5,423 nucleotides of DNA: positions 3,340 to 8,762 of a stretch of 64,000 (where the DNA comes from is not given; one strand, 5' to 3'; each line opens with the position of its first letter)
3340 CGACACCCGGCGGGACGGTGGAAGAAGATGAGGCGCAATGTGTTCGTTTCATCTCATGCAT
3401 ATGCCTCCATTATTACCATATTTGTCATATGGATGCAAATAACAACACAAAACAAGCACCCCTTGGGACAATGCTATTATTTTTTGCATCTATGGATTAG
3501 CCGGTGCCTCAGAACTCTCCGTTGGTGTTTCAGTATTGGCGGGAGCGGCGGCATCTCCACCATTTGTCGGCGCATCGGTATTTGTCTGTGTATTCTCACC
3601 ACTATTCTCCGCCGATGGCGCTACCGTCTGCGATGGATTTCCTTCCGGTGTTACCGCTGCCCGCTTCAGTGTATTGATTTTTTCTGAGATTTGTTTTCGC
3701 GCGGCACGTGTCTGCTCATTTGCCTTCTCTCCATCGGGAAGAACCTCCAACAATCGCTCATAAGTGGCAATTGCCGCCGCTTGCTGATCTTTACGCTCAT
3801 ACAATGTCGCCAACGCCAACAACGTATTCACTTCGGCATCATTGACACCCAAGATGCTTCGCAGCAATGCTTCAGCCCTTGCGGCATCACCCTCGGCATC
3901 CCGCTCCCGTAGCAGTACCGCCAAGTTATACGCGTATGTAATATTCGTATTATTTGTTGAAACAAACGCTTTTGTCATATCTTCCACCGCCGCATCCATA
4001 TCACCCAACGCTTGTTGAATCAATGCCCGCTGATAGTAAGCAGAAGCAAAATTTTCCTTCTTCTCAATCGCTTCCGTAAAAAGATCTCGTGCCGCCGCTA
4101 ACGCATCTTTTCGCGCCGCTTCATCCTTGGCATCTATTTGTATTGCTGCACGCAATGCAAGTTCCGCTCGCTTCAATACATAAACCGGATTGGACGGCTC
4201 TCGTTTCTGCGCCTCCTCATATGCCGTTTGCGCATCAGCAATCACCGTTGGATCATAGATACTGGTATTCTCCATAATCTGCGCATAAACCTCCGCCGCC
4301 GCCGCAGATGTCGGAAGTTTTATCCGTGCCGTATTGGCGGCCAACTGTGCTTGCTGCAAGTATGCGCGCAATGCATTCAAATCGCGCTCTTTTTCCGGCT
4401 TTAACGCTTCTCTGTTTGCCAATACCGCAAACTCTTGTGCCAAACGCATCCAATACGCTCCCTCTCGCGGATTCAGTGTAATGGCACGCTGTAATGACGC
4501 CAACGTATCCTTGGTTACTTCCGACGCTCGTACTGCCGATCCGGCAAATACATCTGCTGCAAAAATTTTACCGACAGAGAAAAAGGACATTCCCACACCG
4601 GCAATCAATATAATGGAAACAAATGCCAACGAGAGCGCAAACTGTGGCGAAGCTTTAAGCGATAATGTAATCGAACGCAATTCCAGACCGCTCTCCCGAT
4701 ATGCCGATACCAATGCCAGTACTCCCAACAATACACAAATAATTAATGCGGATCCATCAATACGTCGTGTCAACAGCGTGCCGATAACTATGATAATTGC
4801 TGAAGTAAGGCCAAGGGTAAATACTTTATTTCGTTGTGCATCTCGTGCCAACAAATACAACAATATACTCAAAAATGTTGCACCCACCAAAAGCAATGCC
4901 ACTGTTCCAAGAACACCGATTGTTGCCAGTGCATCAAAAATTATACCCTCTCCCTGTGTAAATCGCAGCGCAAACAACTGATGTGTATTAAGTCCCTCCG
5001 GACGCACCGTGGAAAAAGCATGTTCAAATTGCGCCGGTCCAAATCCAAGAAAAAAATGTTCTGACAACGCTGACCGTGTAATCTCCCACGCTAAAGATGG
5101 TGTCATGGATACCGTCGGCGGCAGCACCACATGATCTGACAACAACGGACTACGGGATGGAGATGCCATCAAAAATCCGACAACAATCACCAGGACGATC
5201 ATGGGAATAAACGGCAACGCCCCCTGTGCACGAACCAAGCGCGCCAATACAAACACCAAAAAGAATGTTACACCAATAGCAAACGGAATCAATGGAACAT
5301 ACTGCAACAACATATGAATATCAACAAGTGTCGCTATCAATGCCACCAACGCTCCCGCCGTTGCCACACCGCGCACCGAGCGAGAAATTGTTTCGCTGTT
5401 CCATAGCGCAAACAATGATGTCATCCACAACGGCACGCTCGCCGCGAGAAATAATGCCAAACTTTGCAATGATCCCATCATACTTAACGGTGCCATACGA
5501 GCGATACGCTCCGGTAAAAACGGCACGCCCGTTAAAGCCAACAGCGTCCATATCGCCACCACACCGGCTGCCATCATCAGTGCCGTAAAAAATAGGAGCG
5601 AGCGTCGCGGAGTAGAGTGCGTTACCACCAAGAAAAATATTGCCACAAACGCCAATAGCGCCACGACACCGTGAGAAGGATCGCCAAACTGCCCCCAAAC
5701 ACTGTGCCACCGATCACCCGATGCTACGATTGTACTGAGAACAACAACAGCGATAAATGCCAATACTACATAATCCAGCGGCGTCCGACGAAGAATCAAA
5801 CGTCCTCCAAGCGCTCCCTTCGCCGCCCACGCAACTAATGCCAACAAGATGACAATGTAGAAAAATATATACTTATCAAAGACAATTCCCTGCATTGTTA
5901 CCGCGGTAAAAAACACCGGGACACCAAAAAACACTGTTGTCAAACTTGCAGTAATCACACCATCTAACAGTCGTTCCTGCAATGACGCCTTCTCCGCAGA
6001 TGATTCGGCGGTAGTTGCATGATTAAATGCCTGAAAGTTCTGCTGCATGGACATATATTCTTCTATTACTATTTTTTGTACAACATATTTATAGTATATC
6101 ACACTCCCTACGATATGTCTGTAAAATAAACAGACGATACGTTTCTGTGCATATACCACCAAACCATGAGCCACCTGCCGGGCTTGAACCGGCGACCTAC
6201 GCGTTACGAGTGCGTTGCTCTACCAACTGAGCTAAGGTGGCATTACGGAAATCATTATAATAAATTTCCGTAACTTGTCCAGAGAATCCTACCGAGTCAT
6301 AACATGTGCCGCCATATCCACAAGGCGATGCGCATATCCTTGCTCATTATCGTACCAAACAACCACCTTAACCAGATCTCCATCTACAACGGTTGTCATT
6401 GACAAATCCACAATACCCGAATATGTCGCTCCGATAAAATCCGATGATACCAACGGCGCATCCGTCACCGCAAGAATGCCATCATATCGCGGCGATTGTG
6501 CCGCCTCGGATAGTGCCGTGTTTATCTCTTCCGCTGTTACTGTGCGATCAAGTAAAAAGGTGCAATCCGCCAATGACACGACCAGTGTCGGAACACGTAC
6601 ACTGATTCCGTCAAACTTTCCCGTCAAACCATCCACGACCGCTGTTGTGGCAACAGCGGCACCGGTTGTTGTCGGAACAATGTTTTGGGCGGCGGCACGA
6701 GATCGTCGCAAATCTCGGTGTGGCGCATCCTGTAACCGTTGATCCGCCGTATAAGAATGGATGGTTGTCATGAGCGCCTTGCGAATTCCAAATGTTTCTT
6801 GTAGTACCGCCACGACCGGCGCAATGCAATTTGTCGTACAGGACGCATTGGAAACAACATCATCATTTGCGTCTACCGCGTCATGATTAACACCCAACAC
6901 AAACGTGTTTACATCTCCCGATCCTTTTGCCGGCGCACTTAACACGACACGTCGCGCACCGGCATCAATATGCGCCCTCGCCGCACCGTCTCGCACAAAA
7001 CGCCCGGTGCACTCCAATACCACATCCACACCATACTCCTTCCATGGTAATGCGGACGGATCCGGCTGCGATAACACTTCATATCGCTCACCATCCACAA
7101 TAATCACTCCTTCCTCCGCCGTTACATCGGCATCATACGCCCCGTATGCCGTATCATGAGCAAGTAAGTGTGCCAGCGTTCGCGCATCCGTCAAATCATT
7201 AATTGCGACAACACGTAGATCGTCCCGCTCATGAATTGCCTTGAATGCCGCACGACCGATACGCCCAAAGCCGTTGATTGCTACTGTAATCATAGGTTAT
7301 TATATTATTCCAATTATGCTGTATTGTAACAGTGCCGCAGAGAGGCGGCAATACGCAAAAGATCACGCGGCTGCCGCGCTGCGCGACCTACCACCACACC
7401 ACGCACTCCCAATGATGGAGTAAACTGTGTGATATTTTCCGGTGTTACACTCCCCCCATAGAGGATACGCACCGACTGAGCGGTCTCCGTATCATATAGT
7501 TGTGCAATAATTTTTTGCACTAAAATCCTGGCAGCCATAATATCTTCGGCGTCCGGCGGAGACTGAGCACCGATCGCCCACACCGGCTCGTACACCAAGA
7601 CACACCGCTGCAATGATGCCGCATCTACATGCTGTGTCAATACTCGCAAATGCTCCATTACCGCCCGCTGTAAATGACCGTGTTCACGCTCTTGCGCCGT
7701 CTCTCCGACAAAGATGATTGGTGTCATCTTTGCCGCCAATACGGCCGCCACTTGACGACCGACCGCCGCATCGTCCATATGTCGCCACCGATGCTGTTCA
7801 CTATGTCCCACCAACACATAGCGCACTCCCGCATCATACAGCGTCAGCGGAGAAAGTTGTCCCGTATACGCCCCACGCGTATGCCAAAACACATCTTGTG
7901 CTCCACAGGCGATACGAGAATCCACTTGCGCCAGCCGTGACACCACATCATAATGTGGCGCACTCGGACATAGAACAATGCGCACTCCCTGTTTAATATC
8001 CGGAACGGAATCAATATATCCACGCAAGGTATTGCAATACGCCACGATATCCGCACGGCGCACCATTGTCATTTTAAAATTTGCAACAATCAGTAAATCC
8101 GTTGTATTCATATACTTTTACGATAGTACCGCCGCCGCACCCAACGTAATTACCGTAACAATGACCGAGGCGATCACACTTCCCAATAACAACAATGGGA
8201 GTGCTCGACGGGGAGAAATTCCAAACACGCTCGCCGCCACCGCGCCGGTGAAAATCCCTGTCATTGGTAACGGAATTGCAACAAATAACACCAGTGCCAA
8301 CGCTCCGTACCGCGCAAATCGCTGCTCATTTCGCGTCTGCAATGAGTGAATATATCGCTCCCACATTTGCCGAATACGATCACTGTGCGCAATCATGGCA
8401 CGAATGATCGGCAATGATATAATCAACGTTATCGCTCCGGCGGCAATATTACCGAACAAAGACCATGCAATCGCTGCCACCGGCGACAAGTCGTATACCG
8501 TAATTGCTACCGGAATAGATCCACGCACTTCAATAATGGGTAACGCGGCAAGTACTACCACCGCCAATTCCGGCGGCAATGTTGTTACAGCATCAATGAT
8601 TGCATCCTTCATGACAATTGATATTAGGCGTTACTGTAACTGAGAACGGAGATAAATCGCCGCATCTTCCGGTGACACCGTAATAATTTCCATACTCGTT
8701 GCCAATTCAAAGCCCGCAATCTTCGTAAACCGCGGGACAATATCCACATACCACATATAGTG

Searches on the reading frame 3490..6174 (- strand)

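Call 16: search_protein_families(library=pfam, proteins=[window:3490-6174:-], max_evalue=0.001)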
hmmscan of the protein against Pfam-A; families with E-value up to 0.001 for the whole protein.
window:3490-6174:- (894 aa): 3 families
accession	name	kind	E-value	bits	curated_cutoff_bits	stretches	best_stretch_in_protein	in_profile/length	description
PF23914.1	TPR_CcmH_CycH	-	4.9e-07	30.1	42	1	719-816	59-155/158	Cytochrome c-type biogenesis protein H TPR domain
PF13181.12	TPR_8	-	4.4e-05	23.8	25.7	0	710-736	1-27/34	Tetratricopeptide repeat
PF13431.12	TPR_17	-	0.00022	21.7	24.4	0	698-730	1-33/34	Tetratricopeptide repeat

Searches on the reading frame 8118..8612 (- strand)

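Call 67: search_protein_families(library=pfam, proteins=[window:8118-8612:-], max_evalue=0.001)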
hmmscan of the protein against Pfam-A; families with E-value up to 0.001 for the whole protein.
window:8118-8612:- (164 aa): 2 families
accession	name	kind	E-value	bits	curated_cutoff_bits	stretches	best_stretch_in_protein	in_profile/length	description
PF06695.16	Sm_multidrug_ex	-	4.7e-27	95.4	30.7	1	28-151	1-121/121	Putative small multi-drug export protein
PF09335.16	VTT_dom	-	0.00068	20.5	33.9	1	36-155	8-120/123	VTT domain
